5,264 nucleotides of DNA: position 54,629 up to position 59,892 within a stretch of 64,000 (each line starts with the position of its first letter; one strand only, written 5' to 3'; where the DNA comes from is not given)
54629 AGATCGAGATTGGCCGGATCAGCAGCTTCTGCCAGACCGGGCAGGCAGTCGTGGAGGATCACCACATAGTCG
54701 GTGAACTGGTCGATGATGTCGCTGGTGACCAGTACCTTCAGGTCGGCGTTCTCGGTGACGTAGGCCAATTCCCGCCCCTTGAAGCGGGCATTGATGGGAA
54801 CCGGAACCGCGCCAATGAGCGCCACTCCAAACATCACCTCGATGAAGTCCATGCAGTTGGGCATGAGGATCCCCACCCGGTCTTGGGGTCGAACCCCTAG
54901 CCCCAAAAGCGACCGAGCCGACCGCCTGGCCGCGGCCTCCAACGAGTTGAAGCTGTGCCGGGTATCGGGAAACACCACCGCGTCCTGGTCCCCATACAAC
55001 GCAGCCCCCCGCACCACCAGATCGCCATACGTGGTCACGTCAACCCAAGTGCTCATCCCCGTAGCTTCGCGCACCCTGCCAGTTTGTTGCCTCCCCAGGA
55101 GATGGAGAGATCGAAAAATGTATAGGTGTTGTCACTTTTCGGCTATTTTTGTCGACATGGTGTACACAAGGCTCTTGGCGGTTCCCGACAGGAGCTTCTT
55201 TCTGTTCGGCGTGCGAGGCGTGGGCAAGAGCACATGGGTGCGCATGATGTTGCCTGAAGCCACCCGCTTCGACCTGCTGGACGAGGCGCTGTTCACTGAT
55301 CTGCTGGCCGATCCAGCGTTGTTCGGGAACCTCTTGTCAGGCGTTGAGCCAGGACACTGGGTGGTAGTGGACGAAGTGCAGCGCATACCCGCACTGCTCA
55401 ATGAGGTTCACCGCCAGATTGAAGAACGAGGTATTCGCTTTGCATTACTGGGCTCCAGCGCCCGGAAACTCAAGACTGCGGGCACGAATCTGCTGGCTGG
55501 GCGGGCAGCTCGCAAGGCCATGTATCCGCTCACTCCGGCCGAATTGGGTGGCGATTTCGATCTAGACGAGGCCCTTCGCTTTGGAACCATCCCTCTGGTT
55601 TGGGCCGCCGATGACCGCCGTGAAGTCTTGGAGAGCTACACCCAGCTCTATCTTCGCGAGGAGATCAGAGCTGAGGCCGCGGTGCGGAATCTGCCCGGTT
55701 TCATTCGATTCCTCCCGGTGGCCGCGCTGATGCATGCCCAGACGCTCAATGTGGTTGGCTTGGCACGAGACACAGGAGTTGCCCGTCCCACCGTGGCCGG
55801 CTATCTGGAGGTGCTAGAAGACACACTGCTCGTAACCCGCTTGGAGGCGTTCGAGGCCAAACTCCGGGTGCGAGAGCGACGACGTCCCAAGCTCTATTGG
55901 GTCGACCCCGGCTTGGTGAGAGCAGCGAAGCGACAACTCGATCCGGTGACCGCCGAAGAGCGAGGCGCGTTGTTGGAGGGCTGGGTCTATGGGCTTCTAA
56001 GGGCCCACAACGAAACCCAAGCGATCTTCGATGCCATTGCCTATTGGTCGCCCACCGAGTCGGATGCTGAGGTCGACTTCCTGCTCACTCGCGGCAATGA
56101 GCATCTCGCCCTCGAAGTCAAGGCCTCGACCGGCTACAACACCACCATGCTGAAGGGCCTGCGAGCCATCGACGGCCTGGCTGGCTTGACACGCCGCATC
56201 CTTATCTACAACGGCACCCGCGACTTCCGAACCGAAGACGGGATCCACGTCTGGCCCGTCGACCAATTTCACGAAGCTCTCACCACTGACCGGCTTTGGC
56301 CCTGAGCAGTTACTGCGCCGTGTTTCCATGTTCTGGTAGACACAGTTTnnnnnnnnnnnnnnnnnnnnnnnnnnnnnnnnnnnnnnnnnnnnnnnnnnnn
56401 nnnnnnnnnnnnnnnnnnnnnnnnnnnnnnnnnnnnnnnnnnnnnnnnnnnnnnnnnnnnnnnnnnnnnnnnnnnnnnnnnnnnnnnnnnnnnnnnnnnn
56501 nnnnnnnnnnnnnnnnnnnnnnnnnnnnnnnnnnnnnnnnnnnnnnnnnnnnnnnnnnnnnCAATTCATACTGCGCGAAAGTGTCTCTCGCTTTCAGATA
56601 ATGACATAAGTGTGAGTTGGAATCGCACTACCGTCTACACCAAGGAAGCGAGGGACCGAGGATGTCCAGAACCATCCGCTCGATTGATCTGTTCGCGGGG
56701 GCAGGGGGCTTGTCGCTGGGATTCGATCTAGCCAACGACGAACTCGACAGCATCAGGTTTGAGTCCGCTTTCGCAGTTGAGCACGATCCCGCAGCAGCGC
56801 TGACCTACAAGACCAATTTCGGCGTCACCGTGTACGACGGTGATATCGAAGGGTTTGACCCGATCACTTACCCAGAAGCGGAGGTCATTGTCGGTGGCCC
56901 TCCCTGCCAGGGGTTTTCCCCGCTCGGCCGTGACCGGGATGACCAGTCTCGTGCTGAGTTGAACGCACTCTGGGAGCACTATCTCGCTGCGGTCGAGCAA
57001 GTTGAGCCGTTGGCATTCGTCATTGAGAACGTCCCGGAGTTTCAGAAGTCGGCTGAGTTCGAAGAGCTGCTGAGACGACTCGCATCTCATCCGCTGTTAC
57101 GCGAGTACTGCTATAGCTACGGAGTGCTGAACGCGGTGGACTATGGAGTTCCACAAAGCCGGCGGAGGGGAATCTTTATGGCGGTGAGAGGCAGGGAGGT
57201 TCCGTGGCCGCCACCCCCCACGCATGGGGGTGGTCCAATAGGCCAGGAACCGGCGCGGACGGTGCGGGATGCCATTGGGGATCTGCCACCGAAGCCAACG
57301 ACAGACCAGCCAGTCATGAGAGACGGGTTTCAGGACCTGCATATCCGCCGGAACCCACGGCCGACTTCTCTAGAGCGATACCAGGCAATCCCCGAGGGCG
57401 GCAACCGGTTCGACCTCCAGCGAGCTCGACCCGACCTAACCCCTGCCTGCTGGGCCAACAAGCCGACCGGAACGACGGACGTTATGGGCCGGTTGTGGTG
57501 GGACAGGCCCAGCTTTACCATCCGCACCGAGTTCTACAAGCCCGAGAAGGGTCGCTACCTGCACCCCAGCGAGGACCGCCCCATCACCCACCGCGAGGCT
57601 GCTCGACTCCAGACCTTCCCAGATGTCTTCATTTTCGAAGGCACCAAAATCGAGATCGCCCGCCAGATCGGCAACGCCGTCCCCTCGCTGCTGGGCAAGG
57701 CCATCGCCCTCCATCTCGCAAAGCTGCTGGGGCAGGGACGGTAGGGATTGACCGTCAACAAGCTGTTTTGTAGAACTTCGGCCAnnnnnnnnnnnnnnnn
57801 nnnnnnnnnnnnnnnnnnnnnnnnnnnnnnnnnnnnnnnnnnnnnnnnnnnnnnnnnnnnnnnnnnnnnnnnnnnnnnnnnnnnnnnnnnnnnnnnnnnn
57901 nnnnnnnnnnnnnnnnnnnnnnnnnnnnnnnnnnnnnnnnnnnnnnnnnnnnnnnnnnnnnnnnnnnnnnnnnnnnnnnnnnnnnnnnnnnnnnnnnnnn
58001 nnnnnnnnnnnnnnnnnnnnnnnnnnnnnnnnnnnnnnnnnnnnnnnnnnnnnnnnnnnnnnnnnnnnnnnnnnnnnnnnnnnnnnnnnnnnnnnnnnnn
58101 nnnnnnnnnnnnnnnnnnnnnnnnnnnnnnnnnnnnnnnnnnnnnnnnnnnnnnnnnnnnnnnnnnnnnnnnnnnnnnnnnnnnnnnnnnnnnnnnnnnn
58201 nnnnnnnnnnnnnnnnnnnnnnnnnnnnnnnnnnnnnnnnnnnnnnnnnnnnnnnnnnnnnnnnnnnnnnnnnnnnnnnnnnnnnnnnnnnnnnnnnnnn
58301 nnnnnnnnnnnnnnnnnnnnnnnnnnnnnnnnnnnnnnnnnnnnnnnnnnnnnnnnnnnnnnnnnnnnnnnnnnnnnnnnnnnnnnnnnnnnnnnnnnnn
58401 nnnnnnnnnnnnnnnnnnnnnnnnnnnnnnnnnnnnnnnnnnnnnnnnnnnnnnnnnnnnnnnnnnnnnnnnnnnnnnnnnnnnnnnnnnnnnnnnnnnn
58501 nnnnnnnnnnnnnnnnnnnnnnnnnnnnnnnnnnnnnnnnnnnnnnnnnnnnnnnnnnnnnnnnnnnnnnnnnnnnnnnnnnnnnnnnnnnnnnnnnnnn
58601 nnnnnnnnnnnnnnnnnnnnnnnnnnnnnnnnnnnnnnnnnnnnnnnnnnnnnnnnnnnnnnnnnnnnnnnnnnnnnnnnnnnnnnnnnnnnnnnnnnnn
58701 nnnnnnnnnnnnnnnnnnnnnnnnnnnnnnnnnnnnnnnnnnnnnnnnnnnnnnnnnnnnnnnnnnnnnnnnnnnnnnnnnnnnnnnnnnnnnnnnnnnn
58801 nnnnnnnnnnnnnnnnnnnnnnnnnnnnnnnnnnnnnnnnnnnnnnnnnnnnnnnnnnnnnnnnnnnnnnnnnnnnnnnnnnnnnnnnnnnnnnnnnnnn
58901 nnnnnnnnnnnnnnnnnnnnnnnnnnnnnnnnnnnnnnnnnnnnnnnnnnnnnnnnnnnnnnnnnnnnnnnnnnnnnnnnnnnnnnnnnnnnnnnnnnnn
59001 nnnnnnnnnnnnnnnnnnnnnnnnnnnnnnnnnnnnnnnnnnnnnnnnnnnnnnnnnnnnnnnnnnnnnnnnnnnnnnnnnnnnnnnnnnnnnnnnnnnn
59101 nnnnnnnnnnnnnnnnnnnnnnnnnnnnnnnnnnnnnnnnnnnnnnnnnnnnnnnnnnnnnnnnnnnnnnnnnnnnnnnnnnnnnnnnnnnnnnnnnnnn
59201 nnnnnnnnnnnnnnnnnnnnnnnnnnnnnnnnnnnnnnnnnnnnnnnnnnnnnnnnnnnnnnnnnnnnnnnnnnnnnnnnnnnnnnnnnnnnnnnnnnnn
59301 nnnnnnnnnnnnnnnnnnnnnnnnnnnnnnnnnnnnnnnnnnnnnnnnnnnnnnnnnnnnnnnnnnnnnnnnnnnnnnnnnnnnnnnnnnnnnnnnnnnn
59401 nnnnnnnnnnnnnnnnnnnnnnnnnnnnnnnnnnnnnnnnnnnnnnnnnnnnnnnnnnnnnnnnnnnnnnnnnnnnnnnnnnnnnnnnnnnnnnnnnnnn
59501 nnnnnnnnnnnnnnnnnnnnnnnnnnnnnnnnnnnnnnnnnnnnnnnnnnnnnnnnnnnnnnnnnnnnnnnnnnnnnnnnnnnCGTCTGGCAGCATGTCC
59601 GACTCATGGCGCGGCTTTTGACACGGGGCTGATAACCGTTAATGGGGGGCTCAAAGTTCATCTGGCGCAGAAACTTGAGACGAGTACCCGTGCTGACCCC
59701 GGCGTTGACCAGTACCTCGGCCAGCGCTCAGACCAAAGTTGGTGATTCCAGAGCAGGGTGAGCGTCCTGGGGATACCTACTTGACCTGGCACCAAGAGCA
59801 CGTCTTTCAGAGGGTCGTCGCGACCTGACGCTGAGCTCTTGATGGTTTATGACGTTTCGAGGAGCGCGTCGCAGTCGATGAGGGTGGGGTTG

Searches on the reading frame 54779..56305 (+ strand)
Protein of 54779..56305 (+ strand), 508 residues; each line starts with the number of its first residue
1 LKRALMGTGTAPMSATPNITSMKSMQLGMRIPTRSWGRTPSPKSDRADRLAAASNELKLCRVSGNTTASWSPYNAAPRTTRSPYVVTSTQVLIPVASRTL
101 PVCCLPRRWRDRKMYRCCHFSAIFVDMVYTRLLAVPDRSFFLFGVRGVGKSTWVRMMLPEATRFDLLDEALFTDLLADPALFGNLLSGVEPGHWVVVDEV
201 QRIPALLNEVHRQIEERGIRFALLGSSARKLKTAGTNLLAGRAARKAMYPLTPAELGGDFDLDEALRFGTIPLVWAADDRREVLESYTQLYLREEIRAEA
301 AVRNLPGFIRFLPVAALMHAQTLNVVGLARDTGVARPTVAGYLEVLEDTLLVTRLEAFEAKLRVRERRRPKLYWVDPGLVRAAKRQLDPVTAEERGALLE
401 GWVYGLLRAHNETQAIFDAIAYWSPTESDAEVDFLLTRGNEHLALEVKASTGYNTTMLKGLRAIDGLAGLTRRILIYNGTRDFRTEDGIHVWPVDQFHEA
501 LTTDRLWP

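Call 4: search_protein_families(library=pfam, proteins=[window:54779-56305:+], max_evalue=0.01)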
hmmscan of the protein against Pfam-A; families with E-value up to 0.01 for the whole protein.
window:54779-56305:+ (508 aa): 3 families
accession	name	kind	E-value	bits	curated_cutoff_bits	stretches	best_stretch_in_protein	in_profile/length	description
PF13635.12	DUF4143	-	4.7e-30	104.9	28.1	1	294-450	2-160/160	Domain of unknown function (DUF4143)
PF13173.12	AAA_14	-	3e-16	60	27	1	139-255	4-127/129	AAA domain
PF13401.12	AAA_22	-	0.0088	16.8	27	0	138-160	6-28/130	AAA domain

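Call 5: search_protein_families(library=padloc, proteins=[window:54779-56305:+], max_evalue=0.01)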
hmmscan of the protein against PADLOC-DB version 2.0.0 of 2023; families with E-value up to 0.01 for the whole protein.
window:54779-56305:+ (508 aa): 7 families
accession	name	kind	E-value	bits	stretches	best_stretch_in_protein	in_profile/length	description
PDLC04790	PDC-S01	-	1.7e-52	176.6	2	269-499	181-419/422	-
PDLC04789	PDC-S01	-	3.9e-35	119.6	1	138-454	18-345/375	-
PDLC04787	PDC-S01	-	1e-25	88.5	1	142-498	32-406/412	-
PDLC04791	PDC-S01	-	6.7e-21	72.4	1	141-476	23-375/395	-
PDLC04786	PDC-S01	-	1.8e-12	44.8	1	340-461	272-398/439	-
PDLC04788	PDC-S01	-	1.8e-08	31.8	1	338-452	262-385/448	-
PDLC04792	PDC-S01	-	4.3e-05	20.3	0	365-455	300-390/452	-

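Call 6: search_protein_families(library=ncbifam, proteins=[window:54779-56305:+], max_evalue=0.01)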
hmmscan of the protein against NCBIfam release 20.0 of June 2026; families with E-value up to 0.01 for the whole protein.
window:54779-56305:+ (508 aa): 0 families

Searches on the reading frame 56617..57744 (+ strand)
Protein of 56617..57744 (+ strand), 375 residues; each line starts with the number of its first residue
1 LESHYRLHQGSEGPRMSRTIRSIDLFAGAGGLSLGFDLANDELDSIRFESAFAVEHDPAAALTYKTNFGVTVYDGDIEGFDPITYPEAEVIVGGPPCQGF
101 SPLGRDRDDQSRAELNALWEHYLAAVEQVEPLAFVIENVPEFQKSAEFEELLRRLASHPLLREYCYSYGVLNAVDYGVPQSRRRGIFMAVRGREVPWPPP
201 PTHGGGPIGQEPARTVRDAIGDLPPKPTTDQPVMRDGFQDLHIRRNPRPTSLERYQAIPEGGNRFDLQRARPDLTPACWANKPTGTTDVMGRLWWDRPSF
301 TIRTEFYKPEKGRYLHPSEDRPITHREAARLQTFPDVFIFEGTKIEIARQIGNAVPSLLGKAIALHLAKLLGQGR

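Call 4: search_protein_families(library=pfam, proteins=[window:56617-57744:+], max_evalue=0.01)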
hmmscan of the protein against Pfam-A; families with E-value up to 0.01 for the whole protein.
window:56617-57744:+ (375 aa): 1 family
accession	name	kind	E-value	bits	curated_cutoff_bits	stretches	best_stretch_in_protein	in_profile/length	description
PF00145.23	DNA_methylase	-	1.8e-54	185.8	22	1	21-367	2-322/324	C-5 cytosine-specific DNA methylase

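Call 5: search_protein_families(library=padloc, proteins=[window:56617-57744:+], max_evalue=0.01)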
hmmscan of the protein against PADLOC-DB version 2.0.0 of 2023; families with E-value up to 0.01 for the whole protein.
window:56617-57744:+ (375 aa): 59 families (the best 25 are shown)
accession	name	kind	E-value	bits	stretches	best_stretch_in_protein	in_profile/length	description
PDLC00033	DruM2|DruM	-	3.6e-92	307.5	1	15-371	17-364/368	DNA cytosine methylase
PDLC03378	MTase_II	-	2.9e-82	274.7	1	20-371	3-330/344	Type II methyltransferase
PDLC03234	MTase_II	-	7.7e-73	243.9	1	17-371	2-366/375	Type II methyltransferase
PDLC03326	MTase_II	-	6.8e-66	221.1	1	20-372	5-377/412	Type II methyltransferase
PDLC03237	MTase_II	-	3.1e-53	179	2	283-367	701-787/1036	Type II methyltransferase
PDLC03272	MTase_II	-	2.7e-50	169.7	1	15-372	70-391/407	Type II methyltransferase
PDLC00026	DruM2|DruM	-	1.5e-49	167.4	1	18-372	3-319/336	DNA cytosine methylase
PDLC02656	DrmMII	-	1.6e-47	160.5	2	17-226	2-235/491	DrmMII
PDLC03225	MTase_II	-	4.8e-47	159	3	239-372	472-599/615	Type II methyltransferase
PDLC02648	DrmMII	-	4.9e-42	142.3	2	237-372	316-452/468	DrmMII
PDLC03307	MTase_II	-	1.2e-41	141.2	3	20-152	1-127/382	Type II methyltransferase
PDLC02649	DrmMII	-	1.4e-41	140.9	3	87-225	115-249/422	DrmMII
PDLC02650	DrmMII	-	1e-38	131.4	2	167-367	219-414/435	DrmMII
PDLC00027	DruM2|DruM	-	5e-37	126.1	1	16-370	8-350/361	DNA cytosine methylase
PDLC00031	DruM2|DruM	-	5e-37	125.8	1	18-372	10-352/361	DNA cytosine methylase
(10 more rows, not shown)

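Call 6: search_protein_families(library=ncbifam, proteins=[window:56617-57744:+], max_evalue=0.01)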
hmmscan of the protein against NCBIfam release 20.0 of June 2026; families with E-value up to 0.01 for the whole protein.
window:56617-57744:+ (375 aa): 2 families
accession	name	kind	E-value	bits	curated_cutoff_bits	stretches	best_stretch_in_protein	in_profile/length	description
TIGR00675.1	dcm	superfamily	3.3e-42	145.3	100.65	1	23-366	2-328/329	DNA (cytosine-5-)-methyltransferase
NF007772.0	PRK10458.1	subfamily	0.0021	16.7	710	0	18-68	87-130/472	DNA cytosine methylase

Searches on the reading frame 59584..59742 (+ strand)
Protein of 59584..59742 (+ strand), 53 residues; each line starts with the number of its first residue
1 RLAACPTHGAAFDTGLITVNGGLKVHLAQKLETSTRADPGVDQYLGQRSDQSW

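Call 72: search_protein_families(library=pfam, proteins=[window:59584-59742:+], max_evalue=1)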
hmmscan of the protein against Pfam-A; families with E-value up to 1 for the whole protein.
seq(53 aa): 0 families

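Call 73: search_dna_similar(query=window:59584-59742:+, collection=plasmids, mode=protein, max_evalue=1, max_rows=10)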
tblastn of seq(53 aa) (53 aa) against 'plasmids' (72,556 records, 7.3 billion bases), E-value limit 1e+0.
Records with a match: 1; places in all: 1; records where one place covers at least 80% of the query: 0.
Best place of each record, by identity: <60% 1.
By first word of the organism name: Euzebya 1.
By predicted mobility (MOB-suite, as given by PLSDB): non-mobilizable 1.
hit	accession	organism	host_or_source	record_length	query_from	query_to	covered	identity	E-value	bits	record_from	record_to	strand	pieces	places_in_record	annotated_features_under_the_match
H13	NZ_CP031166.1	Euzebya pacifica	-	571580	2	23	42%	59.1%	5e-1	34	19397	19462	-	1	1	HNH endonuclease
